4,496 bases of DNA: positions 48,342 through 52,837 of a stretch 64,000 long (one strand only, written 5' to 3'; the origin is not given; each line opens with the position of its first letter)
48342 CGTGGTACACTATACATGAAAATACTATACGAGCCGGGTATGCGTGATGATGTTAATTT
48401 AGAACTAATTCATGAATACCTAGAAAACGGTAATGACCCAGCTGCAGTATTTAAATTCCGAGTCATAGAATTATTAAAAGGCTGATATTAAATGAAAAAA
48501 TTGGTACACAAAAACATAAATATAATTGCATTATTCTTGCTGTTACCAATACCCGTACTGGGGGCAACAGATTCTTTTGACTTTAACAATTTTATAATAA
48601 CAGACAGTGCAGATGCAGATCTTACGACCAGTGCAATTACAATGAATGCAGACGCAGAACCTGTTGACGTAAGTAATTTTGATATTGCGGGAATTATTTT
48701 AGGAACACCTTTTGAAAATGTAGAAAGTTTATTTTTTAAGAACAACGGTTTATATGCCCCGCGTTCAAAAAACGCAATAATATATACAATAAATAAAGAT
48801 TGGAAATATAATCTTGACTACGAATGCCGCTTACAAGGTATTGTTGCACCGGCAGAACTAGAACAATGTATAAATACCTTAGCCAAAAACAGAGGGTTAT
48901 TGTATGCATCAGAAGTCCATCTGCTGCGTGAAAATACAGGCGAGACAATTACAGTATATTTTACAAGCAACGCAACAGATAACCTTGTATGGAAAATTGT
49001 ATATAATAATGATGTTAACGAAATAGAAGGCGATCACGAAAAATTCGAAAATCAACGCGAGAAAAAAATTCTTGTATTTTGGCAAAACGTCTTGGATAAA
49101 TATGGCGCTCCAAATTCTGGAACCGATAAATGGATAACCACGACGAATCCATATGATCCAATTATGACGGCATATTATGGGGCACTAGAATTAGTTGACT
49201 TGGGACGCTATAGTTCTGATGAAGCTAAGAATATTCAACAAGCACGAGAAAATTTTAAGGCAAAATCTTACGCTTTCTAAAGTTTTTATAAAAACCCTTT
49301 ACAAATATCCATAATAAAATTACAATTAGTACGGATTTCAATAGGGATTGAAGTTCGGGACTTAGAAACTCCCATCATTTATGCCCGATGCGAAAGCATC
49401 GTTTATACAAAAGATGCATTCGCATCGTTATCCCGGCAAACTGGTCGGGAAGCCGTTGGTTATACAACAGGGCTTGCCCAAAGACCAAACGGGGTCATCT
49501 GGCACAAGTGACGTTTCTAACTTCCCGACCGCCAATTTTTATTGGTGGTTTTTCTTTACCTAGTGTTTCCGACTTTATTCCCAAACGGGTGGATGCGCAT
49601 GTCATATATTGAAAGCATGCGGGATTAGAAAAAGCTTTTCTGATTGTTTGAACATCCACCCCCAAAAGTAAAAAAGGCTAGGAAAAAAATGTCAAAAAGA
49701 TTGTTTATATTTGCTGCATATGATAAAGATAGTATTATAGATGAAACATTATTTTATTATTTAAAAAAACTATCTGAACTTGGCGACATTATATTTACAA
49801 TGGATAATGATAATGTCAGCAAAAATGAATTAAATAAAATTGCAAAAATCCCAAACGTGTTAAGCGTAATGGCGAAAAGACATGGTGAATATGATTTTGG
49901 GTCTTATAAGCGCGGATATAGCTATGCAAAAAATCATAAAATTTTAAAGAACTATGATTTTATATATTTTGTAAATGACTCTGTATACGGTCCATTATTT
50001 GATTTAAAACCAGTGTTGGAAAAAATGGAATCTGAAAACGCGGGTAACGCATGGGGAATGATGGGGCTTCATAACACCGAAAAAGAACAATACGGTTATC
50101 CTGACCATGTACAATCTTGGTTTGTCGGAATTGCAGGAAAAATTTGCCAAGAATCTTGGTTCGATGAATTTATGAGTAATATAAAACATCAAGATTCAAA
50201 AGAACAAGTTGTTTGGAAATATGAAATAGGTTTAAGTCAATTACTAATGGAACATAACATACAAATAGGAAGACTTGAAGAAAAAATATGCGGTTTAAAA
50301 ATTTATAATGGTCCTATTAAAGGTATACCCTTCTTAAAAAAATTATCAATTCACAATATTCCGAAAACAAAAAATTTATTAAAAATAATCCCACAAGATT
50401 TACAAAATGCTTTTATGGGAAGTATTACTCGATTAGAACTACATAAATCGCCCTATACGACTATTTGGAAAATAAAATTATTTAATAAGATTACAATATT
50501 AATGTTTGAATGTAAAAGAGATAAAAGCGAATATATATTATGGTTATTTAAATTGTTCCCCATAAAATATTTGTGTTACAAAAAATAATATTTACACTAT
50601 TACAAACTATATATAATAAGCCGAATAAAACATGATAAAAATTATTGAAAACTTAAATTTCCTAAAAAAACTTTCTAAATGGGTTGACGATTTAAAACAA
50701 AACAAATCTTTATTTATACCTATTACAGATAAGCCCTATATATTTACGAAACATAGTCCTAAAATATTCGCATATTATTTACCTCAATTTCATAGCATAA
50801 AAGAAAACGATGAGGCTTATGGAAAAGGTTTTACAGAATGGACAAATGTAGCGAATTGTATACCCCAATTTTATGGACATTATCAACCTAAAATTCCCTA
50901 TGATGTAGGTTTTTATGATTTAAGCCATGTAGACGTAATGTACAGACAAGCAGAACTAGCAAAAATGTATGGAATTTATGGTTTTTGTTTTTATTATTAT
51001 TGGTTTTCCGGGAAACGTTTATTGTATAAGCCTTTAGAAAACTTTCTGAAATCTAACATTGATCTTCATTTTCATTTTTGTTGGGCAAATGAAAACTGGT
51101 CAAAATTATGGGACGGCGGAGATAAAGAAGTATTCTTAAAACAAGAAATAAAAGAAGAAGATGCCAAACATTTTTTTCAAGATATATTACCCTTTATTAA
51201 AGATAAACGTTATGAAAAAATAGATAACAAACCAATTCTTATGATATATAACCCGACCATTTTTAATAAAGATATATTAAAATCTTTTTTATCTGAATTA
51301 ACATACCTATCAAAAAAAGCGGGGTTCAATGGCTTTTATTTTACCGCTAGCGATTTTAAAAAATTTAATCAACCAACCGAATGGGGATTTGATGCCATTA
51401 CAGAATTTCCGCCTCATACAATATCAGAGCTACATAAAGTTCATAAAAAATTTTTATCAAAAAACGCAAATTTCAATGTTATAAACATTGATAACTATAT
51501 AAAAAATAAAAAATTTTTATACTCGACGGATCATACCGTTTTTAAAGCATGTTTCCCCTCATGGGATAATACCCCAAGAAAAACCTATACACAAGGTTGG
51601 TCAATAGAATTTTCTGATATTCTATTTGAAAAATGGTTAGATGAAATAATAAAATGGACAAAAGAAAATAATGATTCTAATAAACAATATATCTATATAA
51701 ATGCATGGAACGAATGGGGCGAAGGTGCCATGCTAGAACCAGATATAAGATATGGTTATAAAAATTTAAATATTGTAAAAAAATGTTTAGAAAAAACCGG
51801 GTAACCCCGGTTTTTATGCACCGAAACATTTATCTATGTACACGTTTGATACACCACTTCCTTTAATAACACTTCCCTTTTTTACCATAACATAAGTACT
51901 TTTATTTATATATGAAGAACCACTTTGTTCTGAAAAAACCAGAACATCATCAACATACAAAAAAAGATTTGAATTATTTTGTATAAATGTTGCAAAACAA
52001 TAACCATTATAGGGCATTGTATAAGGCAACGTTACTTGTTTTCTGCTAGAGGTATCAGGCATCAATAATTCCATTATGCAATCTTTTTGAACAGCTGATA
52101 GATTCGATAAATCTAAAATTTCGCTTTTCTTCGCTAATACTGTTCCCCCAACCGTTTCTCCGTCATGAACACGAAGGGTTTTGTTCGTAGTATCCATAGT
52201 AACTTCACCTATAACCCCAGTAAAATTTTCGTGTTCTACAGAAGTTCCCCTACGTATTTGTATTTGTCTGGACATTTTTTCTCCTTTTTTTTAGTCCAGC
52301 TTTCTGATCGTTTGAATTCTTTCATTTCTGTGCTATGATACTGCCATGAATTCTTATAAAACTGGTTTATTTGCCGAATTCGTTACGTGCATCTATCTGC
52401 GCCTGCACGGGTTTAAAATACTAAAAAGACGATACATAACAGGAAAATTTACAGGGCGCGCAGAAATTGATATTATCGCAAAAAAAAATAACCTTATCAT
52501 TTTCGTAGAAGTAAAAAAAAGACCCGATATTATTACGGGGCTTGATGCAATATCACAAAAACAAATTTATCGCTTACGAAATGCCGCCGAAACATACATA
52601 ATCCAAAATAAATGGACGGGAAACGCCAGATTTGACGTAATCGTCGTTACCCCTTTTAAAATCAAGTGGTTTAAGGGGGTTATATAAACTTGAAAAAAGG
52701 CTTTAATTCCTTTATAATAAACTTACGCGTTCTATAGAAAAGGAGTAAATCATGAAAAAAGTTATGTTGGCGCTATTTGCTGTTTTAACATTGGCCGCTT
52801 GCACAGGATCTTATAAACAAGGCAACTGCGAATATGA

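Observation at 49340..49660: GC-rich structured non-coding element with its own terminator between the periplasmic-protein genes and the glycan genes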

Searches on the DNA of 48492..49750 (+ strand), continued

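Call 73: search_with_rna_model(model_id=R1, sources=[window, L008, L020, L022, L057, L058, L011, L076, L189, L110, L115, L140, L146, L179, L180, L105, L025, L037, L060], max_evalue=0.00001, make_alignment=true)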
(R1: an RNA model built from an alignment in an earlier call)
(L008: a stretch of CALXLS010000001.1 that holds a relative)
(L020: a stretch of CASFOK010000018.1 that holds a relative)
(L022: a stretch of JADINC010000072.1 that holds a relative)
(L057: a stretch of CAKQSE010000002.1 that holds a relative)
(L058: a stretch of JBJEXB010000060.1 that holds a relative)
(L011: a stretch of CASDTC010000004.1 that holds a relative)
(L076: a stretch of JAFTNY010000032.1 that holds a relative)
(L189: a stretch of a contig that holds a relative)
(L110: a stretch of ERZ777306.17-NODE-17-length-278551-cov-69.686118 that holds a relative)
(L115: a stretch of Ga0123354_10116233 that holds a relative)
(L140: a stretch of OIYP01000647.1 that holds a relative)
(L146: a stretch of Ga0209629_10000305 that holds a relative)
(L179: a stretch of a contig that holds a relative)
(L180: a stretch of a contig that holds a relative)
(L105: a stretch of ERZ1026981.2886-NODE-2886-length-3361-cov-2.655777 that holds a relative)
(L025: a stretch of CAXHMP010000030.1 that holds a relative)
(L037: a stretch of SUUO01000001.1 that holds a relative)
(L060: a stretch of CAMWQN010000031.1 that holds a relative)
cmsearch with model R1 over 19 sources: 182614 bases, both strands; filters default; matches with E-value up to 0.00001: 20.
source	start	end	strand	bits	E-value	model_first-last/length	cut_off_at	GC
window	49331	49557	+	252.7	6.5e-83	1-227/227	no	0.46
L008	3853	4083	+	245.9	1.2e-80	1-227/227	no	0.45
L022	3843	4075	+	223.7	3.3e-73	1-227/227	no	0.42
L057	3846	4071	+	217.6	3.8e-71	1-227/227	no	0.48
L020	3860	4087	+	217.2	4.9e-71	1-227/227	no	0.49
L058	3824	4047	+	204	1.3e-66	1-227/227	no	0.46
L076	4316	4543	+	194.3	2.4e-63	1-227/227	no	0.48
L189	1046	1272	+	185.9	1.5e-60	1-227/227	no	0.48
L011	3841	4061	+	181.9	3.2e-59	1-227/227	no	0.44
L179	4064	4280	-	147.5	1.1e-47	1-227/227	no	0.51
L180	4814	5035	+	141.5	1.2e-45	1-227/227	no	0.4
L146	2736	2955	-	126.5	1.1e-40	1-227/227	no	0.52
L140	4332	4568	+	123.7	1.1e-39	1-227/227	no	0.48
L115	46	272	-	121.4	6.3e-39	1-227/227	no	0.5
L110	32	268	-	120.3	1.4e-38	1-227/227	no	0.48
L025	4982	5174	+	57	2.2e-17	1-227/227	no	0.37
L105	384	616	+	56.5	3.3e-17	1-227/227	no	0.46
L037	5142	5330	-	30.9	1.3e-08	1-227/227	no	0.38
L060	4733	4896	-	24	2.5e-06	1-227/227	no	0.4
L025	4769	4938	+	23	5.3e-06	1-227/227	no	0.4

Alignment A6: 20 matches aligned to the model, 359 columns, each read 5' to 3' on its own strand. Consensus structure (alignment columns), stored with it:
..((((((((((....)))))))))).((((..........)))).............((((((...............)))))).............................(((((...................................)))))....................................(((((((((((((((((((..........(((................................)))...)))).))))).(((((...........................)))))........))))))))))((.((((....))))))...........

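Call 90: search_with_rna_model(model_id=R1, sources=[window, L008, L020, L022, L057, L058, L011, L076, L189, L110, L115, L140, L146, L179, L180, L105, L025, L037, L060, L210, L211, L212, L213, L214, L215, L216, L217, L218, L219, L222, L088, L093, L102, L109, L114, L125, L126, L190, L123, L096, L100, L136, L120, L199, L192, L208, L209], max_evalue=0.001, make_alignment=true)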
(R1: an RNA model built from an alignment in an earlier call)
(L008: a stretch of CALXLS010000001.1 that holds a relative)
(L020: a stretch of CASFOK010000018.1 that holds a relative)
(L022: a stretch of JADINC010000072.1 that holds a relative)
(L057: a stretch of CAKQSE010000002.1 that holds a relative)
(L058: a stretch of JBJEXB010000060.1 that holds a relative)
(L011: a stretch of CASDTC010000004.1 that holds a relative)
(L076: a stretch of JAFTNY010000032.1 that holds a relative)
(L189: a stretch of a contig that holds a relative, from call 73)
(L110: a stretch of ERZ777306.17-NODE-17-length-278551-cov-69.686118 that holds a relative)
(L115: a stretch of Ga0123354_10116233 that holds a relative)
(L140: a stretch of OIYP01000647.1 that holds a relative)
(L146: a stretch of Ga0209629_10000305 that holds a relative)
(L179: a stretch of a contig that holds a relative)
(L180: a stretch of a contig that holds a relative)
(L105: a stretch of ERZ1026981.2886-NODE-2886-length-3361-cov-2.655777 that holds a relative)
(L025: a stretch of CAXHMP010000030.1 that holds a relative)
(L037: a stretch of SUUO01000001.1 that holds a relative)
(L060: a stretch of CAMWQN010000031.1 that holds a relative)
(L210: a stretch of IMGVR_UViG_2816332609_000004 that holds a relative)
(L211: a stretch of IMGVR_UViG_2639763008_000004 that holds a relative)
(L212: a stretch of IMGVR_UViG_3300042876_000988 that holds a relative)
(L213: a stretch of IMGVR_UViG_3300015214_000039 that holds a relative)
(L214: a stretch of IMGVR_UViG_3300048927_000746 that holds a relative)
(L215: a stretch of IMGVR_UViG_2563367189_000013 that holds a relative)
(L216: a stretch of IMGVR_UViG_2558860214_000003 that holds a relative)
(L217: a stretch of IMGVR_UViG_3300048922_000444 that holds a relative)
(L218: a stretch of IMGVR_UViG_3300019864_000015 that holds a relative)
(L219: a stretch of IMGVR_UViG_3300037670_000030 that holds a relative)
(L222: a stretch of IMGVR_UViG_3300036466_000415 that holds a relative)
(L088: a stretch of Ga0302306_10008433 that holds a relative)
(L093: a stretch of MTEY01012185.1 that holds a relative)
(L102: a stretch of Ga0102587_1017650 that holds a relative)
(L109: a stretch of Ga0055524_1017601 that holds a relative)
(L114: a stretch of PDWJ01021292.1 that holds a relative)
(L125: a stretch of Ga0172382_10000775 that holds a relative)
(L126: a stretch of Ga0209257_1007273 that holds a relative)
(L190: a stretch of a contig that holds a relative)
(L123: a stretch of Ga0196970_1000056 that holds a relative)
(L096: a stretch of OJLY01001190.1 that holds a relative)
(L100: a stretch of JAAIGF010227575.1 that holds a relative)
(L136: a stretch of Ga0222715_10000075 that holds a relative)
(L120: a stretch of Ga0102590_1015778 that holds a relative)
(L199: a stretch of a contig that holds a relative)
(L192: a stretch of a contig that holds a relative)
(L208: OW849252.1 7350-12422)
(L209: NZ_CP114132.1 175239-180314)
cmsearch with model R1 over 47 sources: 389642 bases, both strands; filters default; matches with E-value up to 0.001: 51.
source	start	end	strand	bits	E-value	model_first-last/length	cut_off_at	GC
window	49331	49557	+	252.7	1.4e-82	1-227/227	no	0.46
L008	3853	4083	+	245.9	2.6e-80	1-227/227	no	0.45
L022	3843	4075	+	223.7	7.1e-73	1-227/227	no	0.42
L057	3846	4071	+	217.6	8e-71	1-227/227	no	0.48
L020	3860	4087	+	217.2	1.1e-70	1-227/227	no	0.49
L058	3824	4047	+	204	2.9e-66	1-227/227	no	0.46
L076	4316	4543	+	194.3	5.1e-63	1-227/227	no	0.48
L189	1046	1272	+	185.9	3.3e-60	1-227/227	no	0.48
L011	3841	4061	+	181.9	6.9e-59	1-227/227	no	0.44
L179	4064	4280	-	147.5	2.4e-47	1-227/227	no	0.51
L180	4814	5035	+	141.5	2.5e-45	1-227/227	no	0.4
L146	2736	2955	-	126.5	2.4e-40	1-227/227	no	0.52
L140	4332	4568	+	123.7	2.3e-39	1-227/227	no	0.48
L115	46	272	-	121.4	1.3e-38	1-227/227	no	0.5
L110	32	268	-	120.3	3e-38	1-227/227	no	0.48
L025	4982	5174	+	57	4.6e-17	1-227/227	no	0.37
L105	384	616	+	56.5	7.1e-17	1-227/227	no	0.46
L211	6976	7206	+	48.7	3e-14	1-227/227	no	0.51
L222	1179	1391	-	45.7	3e-13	1-227/227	no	0.53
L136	12247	12476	-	42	5e-12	1-227/227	no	0.58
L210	8256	8480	-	41.7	6.6e-12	1-227/227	no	0.51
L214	2909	2988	-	37.7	1.4e-10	115-199/227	no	0.64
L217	2565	2643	-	36.8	2.7e-10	115-199/227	no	0.62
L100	7483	7696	-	34.7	1.4e-09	1-227/227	no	0.62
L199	2414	2488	+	33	5.2e-09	115-199/227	no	0.61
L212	398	474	-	31.8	1.3e-08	115-199/227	no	0.61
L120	684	758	+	31.1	2.2e-08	115-199/227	no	0.61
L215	3836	3912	+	31.1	2.2e-08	115-199/227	no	0.62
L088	553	627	+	31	2.5e-08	115-199/227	no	0.61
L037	5142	5330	-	30.9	2.7e-08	1-227/227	no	0.38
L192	2924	2998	-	30.3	4.1e-08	115-199/227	no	0.63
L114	2279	2474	+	29.8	5.9e-08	1-227/227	no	0.39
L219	7428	7506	-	29.7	6.8e-08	115-199/227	no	0.63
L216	969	1186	-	29.6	6.9e-08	1-227/227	no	0.53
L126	6573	6649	+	27.4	3.8e-07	115-199/227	no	0.58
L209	2488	2593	+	27.3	4.3e-07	100-216/227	no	0.56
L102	2038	2114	+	27.2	4.4e-07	115-199/227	no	0.57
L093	2427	2502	+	25.8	1.3e-06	115-199/227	no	0.61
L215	4694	4771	+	25.6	1.6e-06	115-199/227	no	0.63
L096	8658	8734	+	24.4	4.1e-06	115-199/227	no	0.6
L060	4733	4896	-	24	5.3e-06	1-227/227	no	0.4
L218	6301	6382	-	23.4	8.7e-06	114-200/227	no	0.57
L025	4769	4938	+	23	1.1e-05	1-227/227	no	0.4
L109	2372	2448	-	21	5.4e-05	115-199/227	no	0.6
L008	3909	3950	-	20.3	9.2e-05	56-97/227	no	0.43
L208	2489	2591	+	20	0.00012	101-216/227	no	0.57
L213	3372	3450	+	19.6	0.00016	114-200/227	no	0.59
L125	6324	6402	+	19.6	0.00016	114-200/227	no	0.59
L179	4069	4271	+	19.1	0.00023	1-227/227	no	0.52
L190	964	1042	-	18.4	0.00039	115-199/227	no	0.49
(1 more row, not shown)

Alignment A7: 51 matches aligned to the model, 496 columns, each read 5' to 3' on its own strand. Consensus structure (alignment columns), stored with it:
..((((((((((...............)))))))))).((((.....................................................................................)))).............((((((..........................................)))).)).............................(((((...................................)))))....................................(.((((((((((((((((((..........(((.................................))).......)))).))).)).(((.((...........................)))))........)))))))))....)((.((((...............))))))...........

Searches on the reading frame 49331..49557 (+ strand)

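Call 69: search_protein_families(library=pfam, proteins=[L180:5060-5545:+], max_evalue=0.01)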
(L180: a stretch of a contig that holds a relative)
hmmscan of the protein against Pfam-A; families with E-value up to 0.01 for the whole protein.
L180:5060-5545:+ (162 aa): 0 families

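Call 70: search_protein_families(library=pfam, proteins=[L183:227-565:+, L189:1395-2309:+], max_evalue=0.01)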
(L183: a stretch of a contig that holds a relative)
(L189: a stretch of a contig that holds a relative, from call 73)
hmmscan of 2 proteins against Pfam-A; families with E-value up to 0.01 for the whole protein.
L183:227-565:+ (113 aa): 0 families

L189:1395-2309:+ (305 aa): 3 families
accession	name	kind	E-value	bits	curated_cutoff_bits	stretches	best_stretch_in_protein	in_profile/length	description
PF00535.33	Glycos_transf_2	-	1e-42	146.4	23.3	1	8-147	1-145/168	Glycosyl transferase family 2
PF13641.12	Glyco_tranf_2_3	-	6.9e-15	56.1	27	1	5-121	1-121/230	Glycosyltransferase like family 2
PF10111.15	Glyco_tranf_2_2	-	5.4e-13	49.5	27.3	1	8-110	1-111/276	Glycosyltransferase like family 2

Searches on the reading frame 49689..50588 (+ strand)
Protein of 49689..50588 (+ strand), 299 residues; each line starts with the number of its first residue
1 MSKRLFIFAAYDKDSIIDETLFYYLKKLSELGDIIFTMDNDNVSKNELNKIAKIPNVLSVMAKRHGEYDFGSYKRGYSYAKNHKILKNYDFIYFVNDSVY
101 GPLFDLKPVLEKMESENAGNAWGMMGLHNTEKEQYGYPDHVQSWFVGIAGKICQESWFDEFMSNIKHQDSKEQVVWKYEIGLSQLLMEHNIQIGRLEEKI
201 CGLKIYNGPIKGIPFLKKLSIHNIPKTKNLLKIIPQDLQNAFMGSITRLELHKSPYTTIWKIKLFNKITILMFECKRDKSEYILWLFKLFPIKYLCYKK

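Call 12: search_protein_families(library=pfam, proteins=[window:49689-50588:+], max_evalue=0.001)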
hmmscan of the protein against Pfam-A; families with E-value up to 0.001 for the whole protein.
window:49689-50588:+ (299 aa): 1 family
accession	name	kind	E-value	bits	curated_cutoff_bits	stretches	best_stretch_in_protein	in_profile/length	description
PF05045.17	RgpF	-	1.8e-18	66.9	25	1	38-188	4-154/503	Rhamnan synthesis protein F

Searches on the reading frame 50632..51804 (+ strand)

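Call 12: search_protein_families(library=pfam, proteins=[window:50632-51804:+], max_evalue=0.001)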
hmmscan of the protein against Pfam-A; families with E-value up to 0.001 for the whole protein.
window:50632-51804:+ (390 aa): 1 family
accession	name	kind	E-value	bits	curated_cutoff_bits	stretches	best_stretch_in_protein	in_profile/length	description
PF14307.12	Glyco_tran_WbsX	-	7.1e-108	361.6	25.1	1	45-381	1-349/350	Glycosyltransferase WbsX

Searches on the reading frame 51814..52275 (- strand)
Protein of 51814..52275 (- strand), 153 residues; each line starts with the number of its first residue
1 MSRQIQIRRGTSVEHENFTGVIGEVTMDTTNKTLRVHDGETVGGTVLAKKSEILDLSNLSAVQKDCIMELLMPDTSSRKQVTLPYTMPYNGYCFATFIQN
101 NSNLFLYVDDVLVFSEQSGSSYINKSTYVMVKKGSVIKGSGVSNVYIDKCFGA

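Call 12: search_protein_families(library=pfam, proteins=[window:51814-52275:-], max_evalue=0.001)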
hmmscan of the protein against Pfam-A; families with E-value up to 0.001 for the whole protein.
window:51814-52275:- (153 aa): 1 family
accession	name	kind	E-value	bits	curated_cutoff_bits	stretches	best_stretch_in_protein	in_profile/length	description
PF18454.7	Mtd_N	-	5.3e-14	52.3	26.3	1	5-41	1-37/37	Major tropism determinant N-terminal domain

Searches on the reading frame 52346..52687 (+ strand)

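Call 12: search_protein_families(library=pfam, proteins=[window:52346-52687:+], max_evalue=0.001)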
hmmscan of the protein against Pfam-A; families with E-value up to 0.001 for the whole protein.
window:52346-52687:+ (113 aa): 2 families
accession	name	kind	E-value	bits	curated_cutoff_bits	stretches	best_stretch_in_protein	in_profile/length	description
PF02021.23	UPF0102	-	5.8e-18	65.5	23.6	1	11-101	2-80/80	Uncharacterised protein family UPF0102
PF08378.17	NERD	-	4.8e-07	30.7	22.1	1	7-73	2-68/111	Nuclease-related domain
